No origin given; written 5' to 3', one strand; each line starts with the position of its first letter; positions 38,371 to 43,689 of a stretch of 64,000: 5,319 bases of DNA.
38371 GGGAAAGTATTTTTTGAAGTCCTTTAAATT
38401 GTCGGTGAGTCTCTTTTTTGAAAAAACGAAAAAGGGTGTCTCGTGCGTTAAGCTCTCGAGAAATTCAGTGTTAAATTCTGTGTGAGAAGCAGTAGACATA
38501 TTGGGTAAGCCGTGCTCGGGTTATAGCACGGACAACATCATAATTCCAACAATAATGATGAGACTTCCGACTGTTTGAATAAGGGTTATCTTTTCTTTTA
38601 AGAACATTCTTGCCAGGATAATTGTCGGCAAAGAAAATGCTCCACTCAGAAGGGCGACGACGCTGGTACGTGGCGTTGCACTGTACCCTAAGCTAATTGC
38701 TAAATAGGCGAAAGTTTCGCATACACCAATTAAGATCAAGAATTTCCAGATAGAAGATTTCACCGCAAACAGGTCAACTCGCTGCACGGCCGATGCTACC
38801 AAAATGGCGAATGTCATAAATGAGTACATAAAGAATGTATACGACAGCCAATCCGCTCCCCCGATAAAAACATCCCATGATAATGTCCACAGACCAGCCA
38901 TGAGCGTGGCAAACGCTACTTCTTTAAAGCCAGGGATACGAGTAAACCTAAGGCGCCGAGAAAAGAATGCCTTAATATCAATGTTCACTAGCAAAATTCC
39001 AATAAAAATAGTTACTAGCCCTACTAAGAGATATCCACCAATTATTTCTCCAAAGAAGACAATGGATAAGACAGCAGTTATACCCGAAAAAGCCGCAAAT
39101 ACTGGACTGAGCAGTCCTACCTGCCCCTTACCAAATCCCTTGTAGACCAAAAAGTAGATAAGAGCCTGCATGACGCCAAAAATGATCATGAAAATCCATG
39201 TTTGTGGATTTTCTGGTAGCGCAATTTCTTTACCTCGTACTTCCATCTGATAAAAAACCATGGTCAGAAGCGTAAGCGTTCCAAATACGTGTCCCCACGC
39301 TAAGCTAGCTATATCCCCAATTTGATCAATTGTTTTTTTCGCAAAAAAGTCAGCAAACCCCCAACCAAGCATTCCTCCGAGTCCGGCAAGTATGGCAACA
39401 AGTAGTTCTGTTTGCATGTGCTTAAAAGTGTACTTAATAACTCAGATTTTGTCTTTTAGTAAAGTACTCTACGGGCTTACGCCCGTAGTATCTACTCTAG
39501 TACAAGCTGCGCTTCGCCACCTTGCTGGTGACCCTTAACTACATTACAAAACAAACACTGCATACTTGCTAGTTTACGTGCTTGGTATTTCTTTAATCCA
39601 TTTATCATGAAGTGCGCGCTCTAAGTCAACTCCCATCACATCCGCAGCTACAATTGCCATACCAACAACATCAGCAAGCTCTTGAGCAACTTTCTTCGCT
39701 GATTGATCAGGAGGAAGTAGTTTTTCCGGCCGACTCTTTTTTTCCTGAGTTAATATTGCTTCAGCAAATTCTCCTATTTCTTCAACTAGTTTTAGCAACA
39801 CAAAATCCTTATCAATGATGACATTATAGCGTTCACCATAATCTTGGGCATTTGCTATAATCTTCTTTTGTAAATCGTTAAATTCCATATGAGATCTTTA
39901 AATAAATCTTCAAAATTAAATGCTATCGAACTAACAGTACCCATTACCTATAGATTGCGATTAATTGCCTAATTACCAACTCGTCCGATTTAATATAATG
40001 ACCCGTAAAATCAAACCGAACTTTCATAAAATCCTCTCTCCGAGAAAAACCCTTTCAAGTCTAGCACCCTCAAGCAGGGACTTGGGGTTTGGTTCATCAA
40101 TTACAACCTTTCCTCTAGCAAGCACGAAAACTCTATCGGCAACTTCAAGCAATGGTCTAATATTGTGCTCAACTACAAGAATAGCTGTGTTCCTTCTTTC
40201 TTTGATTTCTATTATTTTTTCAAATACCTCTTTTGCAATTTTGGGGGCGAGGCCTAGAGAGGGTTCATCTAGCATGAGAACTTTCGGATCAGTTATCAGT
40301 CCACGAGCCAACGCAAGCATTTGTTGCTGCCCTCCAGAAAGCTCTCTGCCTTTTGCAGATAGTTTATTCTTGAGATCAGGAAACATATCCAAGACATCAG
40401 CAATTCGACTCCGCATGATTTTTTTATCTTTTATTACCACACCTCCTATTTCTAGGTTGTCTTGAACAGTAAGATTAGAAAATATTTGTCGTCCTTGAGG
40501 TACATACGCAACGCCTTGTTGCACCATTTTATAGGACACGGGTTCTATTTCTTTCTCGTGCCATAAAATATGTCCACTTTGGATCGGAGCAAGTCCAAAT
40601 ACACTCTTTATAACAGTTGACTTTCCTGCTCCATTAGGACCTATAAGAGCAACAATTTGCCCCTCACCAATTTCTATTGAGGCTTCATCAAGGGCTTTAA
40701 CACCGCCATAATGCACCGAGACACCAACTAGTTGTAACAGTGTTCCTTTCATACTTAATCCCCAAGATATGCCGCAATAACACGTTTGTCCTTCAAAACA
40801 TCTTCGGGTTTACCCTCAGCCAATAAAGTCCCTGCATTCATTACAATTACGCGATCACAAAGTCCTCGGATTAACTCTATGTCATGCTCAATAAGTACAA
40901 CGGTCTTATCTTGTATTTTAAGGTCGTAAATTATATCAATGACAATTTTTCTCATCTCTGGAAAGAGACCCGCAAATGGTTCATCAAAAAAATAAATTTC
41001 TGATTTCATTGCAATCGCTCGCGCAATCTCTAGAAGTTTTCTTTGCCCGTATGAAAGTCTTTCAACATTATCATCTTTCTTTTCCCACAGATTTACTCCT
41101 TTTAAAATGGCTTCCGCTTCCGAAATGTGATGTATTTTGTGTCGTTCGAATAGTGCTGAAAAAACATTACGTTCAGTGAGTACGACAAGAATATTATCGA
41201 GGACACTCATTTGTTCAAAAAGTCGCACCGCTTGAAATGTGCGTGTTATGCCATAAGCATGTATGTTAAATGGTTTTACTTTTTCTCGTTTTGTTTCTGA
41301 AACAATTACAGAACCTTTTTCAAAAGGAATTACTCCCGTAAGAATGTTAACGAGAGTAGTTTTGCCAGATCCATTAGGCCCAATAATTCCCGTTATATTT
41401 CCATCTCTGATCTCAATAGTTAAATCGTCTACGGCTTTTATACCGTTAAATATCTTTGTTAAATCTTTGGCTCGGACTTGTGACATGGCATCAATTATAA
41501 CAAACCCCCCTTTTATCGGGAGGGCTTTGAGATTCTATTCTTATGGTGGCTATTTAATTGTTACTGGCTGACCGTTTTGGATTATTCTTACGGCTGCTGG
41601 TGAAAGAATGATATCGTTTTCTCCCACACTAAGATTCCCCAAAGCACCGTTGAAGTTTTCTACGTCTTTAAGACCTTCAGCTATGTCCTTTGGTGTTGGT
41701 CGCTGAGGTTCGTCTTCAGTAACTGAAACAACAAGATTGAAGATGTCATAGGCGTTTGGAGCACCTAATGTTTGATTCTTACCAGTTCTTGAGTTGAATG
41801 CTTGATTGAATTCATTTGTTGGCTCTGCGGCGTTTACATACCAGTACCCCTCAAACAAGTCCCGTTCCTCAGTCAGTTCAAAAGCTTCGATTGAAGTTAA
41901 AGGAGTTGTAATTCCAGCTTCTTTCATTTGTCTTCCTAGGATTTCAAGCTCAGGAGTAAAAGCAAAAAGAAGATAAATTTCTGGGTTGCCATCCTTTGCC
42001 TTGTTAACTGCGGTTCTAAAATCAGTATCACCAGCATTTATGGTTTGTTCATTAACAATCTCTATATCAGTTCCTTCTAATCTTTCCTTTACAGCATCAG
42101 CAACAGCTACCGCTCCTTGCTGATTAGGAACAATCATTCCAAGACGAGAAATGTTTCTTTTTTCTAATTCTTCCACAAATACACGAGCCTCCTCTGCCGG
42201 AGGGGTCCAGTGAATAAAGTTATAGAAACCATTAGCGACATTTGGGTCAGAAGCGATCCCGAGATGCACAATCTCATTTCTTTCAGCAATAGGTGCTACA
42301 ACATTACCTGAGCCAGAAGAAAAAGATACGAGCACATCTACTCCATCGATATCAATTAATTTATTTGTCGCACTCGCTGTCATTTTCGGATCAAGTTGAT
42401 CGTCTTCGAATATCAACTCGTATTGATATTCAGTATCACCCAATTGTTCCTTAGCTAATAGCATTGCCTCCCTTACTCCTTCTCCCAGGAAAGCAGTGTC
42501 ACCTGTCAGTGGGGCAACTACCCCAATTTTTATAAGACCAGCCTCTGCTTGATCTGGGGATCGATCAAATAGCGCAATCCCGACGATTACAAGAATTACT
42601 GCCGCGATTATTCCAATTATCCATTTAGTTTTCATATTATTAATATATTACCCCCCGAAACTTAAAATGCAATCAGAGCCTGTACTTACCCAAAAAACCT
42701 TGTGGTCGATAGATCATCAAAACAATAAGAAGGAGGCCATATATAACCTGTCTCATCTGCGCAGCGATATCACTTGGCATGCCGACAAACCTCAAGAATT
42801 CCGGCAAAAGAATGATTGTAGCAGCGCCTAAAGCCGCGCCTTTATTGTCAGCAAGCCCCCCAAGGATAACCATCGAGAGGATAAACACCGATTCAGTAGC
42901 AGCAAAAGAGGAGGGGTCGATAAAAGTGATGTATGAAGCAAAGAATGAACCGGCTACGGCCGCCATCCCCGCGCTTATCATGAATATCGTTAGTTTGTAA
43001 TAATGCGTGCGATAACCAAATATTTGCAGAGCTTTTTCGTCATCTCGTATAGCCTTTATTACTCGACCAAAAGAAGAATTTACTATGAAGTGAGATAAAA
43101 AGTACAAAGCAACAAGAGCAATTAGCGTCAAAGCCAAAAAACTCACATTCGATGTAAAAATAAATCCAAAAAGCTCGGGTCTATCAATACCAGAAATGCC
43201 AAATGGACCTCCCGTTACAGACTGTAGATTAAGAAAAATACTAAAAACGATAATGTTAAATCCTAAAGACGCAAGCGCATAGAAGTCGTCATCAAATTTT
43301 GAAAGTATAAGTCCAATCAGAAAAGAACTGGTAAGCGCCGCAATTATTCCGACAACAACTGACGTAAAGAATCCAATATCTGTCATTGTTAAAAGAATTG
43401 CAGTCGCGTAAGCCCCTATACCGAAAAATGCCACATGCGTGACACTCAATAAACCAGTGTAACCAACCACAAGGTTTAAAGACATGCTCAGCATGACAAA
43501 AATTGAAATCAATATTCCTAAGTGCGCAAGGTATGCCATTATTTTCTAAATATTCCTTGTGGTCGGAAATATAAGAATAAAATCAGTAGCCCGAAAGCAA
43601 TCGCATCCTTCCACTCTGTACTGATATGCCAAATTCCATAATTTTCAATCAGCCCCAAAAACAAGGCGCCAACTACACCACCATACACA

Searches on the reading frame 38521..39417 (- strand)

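Call 87: search_protein_families(library=pfam, proteins=[window:38521-39417:-], max_evalue=0.0001)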
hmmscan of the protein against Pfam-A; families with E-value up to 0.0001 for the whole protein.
window:38521-39417:- (298 aa): 1 family
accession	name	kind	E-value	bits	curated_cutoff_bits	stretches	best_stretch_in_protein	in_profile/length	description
PF00892.27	EamA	-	6.1e-25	88.5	28.2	2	8-145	3-134/135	EamA-like transporter family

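Call 88: search_protein_families(library=ncbifam, proteins=[window:38521-39417:-], max_evalue=0.00001)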
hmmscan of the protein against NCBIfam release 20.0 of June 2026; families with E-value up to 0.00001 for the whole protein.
window:38521-39417:- (298 aa): 1 family
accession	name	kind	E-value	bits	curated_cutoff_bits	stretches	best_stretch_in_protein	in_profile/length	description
TIGR03340.1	phn_DUF6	hypoth_equivalog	8.8e-09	35.4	288.15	1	37-295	28-281/281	phosphonate utilization associated putative membrane protein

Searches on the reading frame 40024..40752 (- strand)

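Call 87: search_protein_families(library=pfam, proteins=[window:40024-40752:-], max_evalue=0.0001)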
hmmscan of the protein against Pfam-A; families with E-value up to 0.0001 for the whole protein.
window:40024-40752:- (242 aa): 3 families
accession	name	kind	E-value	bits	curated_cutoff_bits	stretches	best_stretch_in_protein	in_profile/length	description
PF00005.33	ABC_tran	-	7.6e-34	117.7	25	1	21-165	1-136/137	ABC transporter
PF13304.12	AAA_21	-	6.1e-12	46.7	27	1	136-193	236-295/304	AAA domain, putative AbiEii toxin, Type IV TA system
PF02463.25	SMC_N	-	4.2e-06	26.8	40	1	17-150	9-149/220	RecF/RecN/SMC N terminal domain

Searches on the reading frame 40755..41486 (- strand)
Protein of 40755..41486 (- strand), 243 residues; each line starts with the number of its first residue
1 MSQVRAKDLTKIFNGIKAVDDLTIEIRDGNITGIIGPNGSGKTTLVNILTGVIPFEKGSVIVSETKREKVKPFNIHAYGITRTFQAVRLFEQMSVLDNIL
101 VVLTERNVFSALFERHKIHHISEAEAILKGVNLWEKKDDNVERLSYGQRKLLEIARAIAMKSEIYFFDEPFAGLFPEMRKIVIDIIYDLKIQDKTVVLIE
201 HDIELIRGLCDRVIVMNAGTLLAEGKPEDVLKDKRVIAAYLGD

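Call 87: search_protein_families(library=pfam, proteins=[window:40755-41486:-], max_evalue=0.0001)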
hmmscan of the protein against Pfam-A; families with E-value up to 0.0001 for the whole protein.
window:40755-41486:- (243 aa): 6 families
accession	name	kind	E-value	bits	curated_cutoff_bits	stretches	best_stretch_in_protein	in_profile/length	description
PF00005.33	ABC_tran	-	3.7e-27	96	25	1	20-172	2-137/137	ABC transporter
PF13304.12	AAA_21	-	5.7e-09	36.9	27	0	31-50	1-20/304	AAA domain, putative AbiEii toxin, Type IV TA system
PF12399.14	BCA_ABC_TP_C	-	6.8e-09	35.6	25.5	1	221-243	2-24/27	Branched-chain amino acid ATP-binding cassette transporter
PF13175.12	AAA_15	-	7.8e-09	36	32.1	0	18-50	13-44/374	AAA ATPase domain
PF13476.12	AAA_23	-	2.2e-07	32.1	27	1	14-53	5-43/201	AAA domain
PF02463.25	SMC_N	-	1.6e-05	24.9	40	0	27-190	22-187/220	RecF/RecN/SMC N terminal domain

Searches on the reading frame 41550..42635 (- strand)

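Call 87: search_protein_families(library=pfam, proteins=[window:41550-42635:-], max_evalue=0.0001)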
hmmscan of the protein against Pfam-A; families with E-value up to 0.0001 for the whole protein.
window:41550-42635:- (361 aa): 3 families
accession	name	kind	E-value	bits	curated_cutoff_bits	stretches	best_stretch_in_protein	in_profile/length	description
PF13458.12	Peripla_BP_6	-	4.6e-39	135.5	31.7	1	35-341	2-326/343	Periplasmic binding protein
PF01094.35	ANF_receptor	-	5.5e-10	39.3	25.4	1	56-299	4-283/353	Receptor family ligand binding region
PF13433.12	Peripla_BP_5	-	1.4e-06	28.2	27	0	35-121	1-92/363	Periplasmic binding protein domain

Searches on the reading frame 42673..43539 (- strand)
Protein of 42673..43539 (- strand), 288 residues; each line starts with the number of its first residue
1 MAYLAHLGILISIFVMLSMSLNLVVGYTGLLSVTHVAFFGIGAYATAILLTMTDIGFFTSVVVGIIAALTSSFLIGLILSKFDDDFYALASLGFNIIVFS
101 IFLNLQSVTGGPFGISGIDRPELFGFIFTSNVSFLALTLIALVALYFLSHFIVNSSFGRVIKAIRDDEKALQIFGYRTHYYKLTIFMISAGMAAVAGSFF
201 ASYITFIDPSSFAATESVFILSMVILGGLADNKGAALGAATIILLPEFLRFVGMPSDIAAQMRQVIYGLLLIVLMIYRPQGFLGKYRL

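Call 87: search_protein_families(library=pfam, proteins=[window:42673-43539:-], max_evalue=0.0001)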
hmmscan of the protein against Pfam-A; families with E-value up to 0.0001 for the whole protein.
window:42673-43539:- (288 aa): 1 family
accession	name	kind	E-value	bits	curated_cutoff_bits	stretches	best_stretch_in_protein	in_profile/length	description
PF02653.21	BPD_transp_2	-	1.6e-41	142.7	26.8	1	9-274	7-268/269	Branched-chain amino acid transport system / permease component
